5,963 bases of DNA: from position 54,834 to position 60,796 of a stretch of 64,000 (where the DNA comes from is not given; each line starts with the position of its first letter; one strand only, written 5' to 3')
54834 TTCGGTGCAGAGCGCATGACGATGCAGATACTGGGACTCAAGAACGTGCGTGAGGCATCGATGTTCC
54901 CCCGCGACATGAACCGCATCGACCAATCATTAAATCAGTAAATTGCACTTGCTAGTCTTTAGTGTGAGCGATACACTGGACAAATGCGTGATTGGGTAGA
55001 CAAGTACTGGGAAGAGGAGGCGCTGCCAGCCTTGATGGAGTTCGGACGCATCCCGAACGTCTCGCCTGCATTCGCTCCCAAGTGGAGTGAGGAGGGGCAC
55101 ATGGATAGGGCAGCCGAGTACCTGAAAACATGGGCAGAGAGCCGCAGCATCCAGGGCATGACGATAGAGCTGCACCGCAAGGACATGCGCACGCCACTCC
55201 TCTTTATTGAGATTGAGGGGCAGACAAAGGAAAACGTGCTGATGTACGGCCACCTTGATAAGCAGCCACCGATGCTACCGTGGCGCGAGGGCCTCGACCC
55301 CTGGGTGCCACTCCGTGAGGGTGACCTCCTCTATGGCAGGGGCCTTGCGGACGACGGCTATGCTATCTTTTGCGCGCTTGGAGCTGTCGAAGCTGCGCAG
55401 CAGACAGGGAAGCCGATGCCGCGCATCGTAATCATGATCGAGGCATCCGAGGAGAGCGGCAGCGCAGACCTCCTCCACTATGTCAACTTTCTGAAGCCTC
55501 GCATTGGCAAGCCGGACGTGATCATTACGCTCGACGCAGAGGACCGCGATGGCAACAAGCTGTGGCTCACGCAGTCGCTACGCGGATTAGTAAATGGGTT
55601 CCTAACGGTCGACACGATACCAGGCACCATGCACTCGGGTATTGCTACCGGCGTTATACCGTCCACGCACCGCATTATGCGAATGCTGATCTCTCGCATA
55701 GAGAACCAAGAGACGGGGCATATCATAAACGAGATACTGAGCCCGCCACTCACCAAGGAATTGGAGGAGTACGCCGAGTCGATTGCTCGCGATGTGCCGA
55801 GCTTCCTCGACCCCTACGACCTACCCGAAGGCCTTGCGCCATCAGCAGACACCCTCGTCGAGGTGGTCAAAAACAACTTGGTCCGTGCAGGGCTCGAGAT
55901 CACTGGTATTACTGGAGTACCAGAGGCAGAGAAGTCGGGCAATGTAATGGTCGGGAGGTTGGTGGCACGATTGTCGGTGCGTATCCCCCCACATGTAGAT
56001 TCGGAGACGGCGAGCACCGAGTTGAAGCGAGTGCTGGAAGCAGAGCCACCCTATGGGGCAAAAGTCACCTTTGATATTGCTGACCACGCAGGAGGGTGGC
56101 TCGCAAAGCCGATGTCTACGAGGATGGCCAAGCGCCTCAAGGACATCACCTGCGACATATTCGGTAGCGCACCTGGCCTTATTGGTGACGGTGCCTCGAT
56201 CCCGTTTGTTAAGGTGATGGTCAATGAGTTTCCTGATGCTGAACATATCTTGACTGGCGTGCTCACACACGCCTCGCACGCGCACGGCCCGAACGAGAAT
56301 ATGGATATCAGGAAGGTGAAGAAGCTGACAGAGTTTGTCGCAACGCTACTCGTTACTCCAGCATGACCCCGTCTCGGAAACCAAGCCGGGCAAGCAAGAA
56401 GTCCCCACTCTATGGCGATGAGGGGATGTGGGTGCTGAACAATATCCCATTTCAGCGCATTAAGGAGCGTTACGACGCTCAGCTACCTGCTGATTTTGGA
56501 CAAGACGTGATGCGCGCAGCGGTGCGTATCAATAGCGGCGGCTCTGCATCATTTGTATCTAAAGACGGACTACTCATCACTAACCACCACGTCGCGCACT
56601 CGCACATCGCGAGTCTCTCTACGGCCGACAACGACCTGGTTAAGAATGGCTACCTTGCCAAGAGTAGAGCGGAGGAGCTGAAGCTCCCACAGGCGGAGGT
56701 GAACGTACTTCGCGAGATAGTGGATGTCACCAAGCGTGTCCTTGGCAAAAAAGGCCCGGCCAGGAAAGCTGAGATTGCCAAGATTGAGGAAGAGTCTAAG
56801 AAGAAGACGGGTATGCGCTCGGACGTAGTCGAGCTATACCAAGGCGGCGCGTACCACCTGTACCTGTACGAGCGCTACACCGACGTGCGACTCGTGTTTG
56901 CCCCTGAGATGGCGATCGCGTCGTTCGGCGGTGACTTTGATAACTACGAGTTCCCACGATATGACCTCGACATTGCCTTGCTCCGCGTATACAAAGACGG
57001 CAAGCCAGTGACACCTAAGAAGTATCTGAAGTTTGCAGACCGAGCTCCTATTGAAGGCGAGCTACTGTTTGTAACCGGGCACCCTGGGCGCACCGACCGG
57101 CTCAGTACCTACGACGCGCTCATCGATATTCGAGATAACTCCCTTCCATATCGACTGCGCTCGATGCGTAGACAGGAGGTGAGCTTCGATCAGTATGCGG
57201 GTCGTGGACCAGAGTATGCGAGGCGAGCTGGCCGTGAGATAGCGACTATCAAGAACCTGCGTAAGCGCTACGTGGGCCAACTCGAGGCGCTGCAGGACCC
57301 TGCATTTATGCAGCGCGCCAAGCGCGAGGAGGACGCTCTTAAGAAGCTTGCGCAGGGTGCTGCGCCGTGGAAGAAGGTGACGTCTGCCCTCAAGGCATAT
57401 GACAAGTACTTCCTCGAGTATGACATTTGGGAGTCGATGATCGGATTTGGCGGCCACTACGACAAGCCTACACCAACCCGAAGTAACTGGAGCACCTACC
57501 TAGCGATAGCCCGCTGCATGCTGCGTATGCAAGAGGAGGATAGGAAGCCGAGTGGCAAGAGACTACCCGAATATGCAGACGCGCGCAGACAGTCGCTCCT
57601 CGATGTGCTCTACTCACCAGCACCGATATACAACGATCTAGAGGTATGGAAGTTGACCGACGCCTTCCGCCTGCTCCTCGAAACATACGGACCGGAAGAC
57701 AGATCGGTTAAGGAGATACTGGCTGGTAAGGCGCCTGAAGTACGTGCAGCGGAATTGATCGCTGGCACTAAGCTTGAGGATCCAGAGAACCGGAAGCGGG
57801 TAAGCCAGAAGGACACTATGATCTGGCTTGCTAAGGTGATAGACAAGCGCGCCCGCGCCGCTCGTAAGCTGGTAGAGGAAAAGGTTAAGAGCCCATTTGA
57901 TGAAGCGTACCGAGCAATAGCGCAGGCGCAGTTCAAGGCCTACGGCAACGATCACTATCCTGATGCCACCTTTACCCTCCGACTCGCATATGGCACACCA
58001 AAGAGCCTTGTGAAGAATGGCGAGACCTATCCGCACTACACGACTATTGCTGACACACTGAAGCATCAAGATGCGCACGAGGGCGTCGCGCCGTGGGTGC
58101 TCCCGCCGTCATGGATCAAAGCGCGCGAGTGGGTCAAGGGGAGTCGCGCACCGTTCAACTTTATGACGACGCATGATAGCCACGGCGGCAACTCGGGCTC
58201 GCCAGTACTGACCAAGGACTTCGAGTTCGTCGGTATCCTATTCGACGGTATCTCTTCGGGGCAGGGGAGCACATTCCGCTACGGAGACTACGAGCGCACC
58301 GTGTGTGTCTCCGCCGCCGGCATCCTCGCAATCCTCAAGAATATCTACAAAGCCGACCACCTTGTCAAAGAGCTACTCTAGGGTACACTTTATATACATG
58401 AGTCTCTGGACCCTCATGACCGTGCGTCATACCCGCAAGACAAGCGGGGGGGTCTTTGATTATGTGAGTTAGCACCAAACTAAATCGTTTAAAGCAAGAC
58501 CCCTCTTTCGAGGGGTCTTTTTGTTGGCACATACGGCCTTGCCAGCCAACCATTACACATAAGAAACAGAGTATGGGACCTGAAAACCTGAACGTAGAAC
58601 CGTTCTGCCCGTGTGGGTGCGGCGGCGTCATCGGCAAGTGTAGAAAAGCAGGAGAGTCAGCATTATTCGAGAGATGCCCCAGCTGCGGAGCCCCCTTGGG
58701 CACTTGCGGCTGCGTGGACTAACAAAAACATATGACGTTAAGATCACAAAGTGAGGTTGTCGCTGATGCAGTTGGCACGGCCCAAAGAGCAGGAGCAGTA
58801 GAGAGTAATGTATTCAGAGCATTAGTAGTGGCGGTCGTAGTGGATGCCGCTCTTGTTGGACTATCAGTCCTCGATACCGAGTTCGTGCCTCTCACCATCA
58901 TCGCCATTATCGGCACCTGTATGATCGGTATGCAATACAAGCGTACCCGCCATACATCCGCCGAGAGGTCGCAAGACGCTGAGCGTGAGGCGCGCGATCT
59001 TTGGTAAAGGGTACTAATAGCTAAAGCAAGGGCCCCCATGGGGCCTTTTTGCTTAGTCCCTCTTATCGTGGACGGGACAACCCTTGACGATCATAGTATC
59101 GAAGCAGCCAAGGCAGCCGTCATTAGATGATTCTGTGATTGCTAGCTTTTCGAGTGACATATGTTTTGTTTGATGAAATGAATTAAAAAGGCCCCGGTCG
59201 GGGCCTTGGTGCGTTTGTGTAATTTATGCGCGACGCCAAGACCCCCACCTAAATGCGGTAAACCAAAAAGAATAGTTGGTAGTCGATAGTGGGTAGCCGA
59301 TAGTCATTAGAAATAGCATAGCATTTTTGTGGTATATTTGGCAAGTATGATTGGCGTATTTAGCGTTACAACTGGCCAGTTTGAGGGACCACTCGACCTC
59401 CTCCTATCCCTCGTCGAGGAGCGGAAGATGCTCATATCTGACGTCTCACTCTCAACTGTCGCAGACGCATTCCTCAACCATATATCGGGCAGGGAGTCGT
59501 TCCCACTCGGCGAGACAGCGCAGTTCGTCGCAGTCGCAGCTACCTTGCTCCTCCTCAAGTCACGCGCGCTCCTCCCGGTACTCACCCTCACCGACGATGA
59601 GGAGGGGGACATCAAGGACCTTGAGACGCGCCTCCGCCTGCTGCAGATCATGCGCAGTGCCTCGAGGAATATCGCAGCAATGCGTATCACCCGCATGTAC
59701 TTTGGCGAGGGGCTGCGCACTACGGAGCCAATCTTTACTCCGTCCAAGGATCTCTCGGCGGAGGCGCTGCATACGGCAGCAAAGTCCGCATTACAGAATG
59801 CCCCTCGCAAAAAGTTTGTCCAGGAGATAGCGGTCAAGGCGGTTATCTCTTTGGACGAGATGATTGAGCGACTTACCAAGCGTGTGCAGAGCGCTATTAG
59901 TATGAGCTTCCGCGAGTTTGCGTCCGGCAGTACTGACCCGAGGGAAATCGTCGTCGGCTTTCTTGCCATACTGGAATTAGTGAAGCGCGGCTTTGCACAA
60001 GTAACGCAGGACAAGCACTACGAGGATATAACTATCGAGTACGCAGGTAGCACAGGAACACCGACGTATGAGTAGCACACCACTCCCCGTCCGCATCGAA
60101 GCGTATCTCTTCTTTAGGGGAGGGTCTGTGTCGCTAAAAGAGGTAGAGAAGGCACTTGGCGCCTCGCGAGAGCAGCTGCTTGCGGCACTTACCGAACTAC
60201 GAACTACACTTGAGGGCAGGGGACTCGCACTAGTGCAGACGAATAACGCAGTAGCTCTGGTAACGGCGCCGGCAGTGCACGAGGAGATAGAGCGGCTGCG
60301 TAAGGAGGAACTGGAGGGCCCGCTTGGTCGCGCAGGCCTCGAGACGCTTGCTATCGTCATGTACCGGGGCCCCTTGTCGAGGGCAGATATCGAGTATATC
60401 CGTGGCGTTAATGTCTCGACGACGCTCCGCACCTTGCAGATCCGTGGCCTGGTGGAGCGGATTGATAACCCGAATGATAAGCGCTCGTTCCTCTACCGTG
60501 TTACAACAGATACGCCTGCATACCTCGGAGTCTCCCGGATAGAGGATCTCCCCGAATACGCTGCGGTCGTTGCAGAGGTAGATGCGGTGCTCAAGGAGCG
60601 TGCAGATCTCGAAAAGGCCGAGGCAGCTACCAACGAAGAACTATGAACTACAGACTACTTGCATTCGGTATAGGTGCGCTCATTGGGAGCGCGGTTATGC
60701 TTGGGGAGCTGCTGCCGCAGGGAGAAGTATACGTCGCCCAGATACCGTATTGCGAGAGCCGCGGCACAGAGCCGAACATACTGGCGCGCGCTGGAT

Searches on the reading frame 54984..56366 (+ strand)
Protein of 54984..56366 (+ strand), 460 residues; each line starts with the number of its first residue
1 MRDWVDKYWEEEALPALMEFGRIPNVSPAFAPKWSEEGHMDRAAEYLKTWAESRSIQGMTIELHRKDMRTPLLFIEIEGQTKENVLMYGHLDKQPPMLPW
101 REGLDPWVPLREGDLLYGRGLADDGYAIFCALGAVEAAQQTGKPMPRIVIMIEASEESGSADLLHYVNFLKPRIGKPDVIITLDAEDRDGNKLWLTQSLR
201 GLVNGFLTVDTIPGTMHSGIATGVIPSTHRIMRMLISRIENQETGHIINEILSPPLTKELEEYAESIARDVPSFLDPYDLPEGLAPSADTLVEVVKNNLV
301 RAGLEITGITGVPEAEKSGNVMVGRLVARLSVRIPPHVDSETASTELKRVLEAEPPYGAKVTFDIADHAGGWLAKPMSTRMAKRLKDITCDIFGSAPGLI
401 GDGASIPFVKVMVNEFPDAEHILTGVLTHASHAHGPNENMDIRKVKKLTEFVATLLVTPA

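Call 89: search_protein_families(library=pfam, proteins=[window:54984-56366:+], max_evalue=0.001)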
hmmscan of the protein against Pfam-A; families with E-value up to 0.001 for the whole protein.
window:54984-56366:+ (460 aa): 2 families
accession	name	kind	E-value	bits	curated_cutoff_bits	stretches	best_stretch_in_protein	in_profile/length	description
PF01546.33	Peptidase_M20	-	8e-14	52.5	24.6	1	86-456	1-204/206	Peptidase family M20/M25/M40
PF07687.19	M20_dimer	-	1.3e-05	25.6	21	1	199-356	3-104/107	Peptidase dimerisation domain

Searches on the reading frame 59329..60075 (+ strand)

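Call 56: search_protein_families(library=pfam, proteins=[window:59329-60075:+], max_evalue=0.01)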
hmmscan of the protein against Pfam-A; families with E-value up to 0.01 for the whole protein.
window:59329-60075:+ (248 aa): 2 families
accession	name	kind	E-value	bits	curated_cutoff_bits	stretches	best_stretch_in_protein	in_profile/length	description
PF02616.19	SMC_ScpA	-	6.3e-15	56.2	24.6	1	29-237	2-230/232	Segregation and condensation protein ScpA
PF04824.21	Rad21_Rec8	-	0.0015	18.2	22.7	1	211-237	24-50/55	Conserved region of Rad21 / Rec8 like protein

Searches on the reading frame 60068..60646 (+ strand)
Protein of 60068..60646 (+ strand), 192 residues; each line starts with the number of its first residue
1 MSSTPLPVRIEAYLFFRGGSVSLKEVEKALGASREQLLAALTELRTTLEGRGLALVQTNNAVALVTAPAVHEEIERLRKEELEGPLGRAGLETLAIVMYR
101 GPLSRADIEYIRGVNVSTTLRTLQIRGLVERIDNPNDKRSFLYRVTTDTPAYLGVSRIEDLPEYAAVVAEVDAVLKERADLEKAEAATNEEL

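Call 56: search_protein_families(library=pfam, proteins=[window:60068-60646:+], max_evalue=0.01)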
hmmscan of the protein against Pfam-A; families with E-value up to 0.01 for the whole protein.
window:60068-60646:+ (192 aa): 4 families
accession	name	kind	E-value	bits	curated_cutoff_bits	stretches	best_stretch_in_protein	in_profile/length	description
PF04079.22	SMC_ScpB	-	2.5e-36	125.1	27.4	1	9-163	2-159/160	Segregation and condensation complex subunit ScpB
PF12802.13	MarR_2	-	6.8e-06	26.6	27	1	112-140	33-61/61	MarR family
PF01047.28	MarR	-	5.6e-05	23.4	24.6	1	115-140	33-58/59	MarR family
PF13463.12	HTH_27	-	0.0009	19.9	22.2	1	112-146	31-65/68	Winged helix DNA-binding domain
